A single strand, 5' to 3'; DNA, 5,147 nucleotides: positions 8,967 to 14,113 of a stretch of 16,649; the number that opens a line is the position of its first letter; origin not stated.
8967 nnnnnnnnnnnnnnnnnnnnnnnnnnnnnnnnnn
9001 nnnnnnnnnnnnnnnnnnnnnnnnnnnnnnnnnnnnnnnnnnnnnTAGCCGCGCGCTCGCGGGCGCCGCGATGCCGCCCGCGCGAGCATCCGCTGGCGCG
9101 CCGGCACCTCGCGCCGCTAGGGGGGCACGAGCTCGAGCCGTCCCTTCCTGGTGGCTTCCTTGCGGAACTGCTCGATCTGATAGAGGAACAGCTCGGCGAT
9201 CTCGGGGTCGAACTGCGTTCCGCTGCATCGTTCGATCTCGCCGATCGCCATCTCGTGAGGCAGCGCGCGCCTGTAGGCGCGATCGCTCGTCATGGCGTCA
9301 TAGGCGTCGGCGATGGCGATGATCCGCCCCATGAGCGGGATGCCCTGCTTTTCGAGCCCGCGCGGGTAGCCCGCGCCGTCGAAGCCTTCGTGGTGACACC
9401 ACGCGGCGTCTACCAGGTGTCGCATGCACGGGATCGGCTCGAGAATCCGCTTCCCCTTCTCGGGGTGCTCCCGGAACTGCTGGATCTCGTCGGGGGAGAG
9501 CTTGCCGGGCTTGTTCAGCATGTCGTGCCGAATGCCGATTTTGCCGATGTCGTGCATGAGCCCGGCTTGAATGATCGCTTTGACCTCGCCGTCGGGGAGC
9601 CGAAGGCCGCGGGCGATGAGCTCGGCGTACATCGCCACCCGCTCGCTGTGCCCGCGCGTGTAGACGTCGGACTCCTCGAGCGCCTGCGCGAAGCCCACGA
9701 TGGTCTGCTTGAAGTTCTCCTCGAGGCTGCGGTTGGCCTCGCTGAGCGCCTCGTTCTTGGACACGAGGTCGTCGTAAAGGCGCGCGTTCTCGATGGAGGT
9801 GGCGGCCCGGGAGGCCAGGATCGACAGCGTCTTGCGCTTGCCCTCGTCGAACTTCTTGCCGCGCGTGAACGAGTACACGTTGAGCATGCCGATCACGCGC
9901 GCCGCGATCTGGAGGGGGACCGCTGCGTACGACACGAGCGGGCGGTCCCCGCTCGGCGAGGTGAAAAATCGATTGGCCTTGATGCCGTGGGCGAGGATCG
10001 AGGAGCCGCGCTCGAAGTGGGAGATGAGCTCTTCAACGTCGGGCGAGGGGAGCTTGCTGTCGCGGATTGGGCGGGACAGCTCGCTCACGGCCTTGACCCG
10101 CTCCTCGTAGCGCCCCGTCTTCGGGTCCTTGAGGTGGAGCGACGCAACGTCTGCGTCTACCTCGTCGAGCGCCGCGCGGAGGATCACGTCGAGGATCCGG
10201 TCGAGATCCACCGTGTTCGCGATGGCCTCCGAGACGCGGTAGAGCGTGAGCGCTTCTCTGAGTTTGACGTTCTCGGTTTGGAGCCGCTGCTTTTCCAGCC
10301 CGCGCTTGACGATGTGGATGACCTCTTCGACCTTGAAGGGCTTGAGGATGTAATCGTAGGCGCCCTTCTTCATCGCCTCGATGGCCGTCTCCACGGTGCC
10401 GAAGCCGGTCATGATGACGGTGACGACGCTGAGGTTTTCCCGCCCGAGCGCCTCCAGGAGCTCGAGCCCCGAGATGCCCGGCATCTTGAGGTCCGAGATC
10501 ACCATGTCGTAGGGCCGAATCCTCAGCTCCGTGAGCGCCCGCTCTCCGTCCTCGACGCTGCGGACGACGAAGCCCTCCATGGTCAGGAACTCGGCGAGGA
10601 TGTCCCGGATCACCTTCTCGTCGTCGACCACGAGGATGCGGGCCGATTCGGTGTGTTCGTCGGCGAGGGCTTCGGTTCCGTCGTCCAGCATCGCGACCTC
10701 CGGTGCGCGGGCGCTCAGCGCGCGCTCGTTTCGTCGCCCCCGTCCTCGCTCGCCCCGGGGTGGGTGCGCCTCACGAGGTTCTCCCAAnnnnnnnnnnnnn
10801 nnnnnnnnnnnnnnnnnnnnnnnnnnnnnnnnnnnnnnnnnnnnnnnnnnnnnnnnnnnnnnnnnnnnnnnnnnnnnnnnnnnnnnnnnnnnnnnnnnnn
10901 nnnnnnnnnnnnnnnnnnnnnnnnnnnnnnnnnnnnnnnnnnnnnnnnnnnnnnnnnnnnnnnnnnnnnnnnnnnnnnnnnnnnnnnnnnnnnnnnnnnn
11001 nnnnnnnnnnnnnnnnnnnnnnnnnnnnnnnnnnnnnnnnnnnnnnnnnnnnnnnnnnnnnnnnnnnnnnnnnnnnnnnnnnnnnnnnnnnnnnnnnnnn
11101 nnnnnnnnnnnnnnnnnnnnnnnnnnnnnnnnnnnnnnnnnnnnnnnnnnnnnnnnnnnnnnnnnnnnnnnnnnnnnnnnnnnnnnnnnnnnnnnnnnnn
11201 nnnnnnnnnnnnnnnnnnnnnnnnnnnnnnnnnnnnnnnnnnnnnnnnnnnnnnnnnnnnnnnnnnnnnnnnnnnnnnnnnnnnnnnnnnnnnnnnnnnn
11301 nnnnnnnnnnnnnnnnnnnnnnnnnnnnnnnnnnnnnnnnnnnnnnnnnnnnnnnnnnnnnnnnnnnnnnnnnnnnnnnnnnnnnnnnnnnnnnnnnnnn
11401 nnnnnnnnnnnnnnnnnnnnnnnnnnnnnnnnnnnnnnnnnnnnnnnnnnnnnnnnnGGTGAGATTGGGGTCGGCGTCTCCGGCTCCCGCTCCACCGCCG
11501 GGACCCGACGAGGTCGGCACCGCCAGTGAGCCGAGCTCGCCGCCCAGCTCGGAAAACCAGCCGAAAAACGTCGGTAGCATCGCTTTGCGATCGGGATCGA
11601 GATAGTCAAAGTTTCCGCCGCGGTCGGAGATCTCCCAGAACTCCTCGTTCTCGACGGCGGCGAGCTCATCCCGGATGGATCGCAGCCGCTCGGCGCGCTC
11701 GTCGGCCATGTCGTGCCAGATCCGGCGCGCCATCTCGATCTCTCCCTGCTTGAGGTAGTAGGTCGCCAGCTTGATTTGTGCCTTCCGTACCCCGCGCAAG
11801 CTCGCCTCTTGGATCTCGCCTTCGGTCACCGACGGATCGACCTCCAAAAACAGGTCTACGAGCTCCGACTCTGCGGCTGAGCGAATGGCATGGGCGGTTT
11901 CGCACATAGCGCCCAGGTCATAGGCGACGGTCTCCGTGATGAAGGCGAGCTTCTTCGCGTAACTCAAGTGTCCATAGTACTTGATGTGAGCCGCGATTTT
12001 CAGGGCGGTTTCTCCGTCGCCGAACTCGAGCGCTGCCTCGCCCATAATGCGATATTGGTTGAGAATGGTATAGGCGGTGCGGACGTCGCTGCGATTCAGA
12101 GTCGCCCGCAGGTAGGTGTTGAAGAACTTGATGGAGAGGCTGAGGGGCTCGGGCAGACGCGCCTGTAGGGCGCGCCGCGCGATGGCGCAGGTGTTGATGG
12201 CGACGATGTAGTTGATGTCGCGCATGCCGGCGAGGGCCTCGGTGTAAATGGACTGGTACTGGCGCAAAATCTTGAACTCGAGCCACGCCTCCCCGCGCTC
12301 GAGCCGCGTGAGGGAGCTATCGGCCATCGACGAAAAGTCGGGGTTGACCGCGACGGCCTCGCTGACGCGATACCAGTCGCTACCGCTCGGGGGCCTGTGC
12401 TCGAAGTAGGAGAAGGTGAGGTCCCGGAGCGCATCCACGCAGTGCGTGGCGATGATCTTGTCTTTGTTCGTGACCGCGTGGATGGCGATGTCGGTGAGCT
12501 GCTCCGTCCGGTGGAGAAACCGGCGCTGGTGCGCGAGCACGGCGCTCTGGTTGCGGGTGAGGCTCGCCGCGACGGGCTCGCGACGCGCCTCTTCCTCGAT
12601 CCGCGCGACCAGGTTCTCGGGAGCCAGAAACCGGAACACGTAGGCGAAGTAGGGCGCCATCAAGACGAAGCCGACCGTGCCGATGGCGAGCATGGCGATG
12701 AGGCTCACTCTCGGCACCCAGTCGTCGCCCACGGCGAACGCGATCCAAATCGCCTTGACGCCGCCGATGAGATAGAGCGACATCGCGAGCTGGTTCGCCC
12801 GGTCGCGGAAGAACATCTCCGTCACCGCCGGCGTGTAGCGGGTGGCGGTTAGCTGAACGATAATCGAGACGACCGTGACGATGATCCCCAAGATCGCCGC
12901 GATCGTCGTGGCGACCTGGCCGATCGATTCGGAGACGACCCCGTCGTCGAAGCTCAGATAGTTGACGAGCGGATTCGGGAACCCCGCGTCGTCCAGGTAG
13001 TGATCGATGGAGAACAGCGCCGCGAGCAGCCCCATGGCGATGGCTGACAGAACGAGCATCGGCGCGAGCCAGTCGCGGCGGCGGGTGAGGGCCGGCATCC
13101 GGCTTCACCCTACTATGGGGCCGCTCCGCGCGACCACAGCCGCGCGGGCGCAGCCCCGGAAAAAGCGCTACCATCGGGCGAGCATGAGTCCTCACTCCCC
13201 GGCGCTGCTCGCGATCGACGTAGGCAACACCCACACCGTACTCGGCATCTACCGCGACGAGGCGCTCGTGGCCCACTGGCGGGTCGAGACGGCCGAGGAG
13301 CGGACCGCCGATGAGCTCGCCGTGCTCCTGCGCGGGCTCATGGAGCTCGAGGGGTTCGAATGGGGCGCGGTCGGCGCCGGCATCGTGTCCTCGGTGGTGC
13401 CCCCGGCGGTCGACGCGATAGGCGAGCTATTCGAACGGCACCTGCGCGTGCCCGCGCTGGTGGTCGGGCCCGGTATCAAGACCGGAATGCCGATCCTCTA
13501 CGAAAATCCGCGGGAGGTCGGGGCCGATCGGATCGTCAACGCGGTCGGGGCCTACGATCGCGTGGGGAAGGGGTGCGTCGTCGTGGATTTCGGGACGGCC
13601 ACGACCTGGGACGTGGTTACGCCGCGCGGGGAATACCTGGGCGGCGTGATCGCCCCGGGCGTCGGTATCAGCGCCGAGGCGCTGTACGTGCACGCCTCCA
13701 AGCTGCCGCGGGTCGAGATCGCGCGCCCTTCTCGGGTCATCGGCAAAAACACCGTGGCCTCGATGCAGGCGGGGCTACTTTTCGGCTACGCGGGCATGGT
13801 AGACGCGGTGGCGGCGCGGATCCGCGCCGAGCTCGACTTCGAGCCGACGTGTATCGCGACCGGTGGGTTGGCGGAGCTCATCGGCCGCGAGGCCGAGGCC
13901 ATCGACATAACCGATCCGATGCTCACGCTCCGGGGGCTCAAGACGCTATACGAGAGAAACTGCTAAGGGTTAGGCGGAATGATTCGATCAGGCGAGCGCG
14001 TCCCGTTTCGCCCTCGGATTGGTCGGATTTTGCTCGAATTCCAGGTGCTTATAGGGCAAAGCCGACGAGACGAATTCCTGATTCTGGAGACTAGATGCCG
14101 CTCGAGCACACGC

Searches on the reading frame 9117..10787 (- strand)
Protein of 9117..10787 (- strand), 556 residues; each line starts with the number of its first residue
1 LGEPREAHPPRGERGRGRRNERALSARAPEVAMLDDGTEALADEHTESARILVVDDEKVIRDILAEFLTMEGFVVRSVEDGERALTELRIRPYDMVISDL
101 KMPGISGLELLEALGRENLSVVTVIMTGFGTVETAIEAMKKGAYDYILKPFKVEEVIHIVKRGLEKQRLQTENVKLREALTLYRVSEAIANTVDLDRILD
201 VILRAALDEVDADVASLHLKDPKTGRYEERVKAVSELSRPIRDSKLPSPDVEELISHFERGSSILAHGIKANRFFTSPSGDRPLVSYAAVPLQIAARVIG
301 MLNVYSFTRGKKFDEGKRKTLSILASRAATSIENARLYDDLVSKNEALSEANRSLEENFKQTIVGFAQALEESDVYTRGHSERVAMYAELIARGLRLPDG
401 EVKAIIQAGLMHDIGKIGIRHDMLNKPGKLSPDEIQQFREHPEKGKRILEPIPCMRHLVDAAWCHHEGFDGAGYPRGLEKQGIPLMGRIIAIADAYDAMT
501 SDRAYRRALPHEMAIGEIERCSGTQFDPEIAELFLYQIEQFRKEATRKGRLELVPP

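Call 3: search_protein_families(library=pfam, proteins=[window:9117-10787:-], max_evalue=0.01)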
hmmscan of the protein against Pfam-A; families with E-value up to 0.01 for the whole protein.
window:9117-10787:- (556 aa): 7 families
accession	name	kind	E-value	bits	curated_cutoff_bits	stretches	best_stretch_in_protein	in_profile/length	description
PF13487.12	HD_5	-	2.8e-34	118.8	27.2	1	367-530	4-170/170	HD domain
PF00072.30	Response_reg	-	1.5e-29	102.8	30.2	1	51-160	1-110/111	Response regulator receiver domain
PF01966.28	HD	-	2e-17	64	22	1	379-499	3-116/116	HD domain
PF13185.12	GAF_2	-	1.2e-12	48.7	28.6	1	193-333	2-136/136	GAF domain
PF01590.32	GAF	-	1.1e-07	32.9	22.4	1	194-332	1-133/133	GAF domain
PF13492.12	GAF_3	-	1.3e-07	32.5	27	1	253-334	48-129/129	GAF domain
PF08668.18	HDOD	-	0.00061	19.8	22.9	1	380-421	98-137/196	HDOD domain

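Call 4: search_protein_families(library=ncbifam, proteins=[window:9117-10787:-], max_evalue=0.01)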
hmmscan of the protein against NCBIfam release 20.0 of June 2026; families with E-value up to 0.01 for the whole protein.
window:9117-10787:- (556 aa): 107 families (the best 25 are shown)
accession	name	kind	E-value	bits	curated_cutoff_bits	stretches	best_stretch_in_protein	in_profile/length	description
NF053512.1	nitric_RR_NosR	exception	2e-69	234.7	400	2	341-548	156-364/422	response regulator c-di-GMP phosphodiesterase, NosR family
NF008469.0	PRK11361.1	equivalog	1.2e-32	113.3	714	1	48-205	4-162/461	acetoacetate metabolism transcriptional regulator AtoC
NF051870.1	NAssimRespRegNtrX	equivalog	6.5e-32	111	600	1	49-181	2-136/452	nitrogen assimilation response regulator NtrX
NF006900.1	PRK09390.1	equivalog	3.5e-28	98.5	255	1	47-178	3-134/203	response regulator FixJ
TIGR01818.1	ntrC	equivalog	1.7e-26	93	558.6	1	51-202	1-150/463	nitrogen regulation protein NR(I)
NF045505.1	RR_RssB_Pseudo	equivalog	2.2e-24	86.2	700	1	46-181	3-139/394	two-component system response regulator RssB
NF008176.1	PRK10923.1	equivalog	4.4e-24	84.9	620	1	50-305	5-259/469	nitrogen regulation protein NR(I)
NF047793.1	ResRegPgtA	equivalog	4.5e-23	81.8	650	1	46-174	3-131/414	two-component system response regulator PgtA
NF053854.1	RespRegPhoBBctds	equivalog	1.2e-20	73.9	270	1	51-175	1-126/225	two-component system response regulator PhoB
NF041734.1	resp_reg_RppA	equivalog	1.1e-19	70.7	250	1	50-182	2-136/229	two-component system response regulator RppA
TIGR02154.1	PhoB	equivalog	4.2e-19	68.7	296.2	1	48-174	2-130/226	phosphate regulon transcriptional regulator PhoB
NF041946.1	LuxO_transreg_Vib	equivalog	8.6e-19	67.6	800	1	54-206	2-153/463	quorum-sensing sigma-54 dependent transcriptional regulator LuxO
NF040689.1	MtrAB_MtrA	equivalog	2.1e-18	66.5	300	1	51-173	1-122/219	MtrAB system response regulator MtrA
NF045944.1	ResRegRpaBCyano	equivalog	2.6e-18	66.3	330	1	52-174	1-125/229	response regulator transcription factor RpaB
NF007689.0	PRK10365.1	equivalog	2.8e-18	66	760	1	48-170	5-127/441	sigma-54-dependent response regulator transcription factor ZraR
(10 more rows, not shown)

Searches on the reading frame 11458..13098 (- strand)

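Call 28: search_protein_families(library=pfam, proteins=[window:11458-13098:-], max_evalue=0.001)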
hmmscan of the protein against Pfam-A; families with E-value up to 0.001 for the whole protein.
window:11458-13098:- (547 aa): 1 family
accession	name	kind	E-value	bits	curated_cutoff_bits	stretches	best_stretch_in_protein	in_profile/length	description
PF10011.15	DUF2254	-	7.9e-14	51.7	28.8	1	10-175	5-167/368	Predicted membrane protein (DUF2254)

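Call 45: search_protein_families(library=phrogs, proteins=[window:11458-13098:-], max_evalue=0.01)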
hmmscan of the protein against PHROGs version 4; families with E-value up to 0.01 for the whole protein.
window:11458-13098:- (547 aa): 0 families

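Call 46: search_protein_families(library=ncbifam, proteins=[window:11458-13098:-], max_evalue=0.001)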
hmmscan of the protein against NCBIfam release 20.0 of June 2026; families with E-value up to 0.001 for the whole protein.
window:11458-13098:- (547 aa): 0 families

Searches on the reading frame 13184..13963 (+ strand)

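Call 28: search_protein_families(library=pfam, proteins=[window:13184-13963:+], max_evalue=0.001)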
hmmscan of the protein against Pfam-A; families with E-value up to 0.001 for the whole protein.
window:13184-13963:+ (260 aa): 1 family
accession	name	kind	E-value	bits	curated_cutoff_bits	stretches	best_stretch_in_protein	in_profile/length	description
PF03309.20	Pan_kinase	-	9.3e-75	251.4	24.7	1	8-211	1-204/205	Type III pantothenate kinase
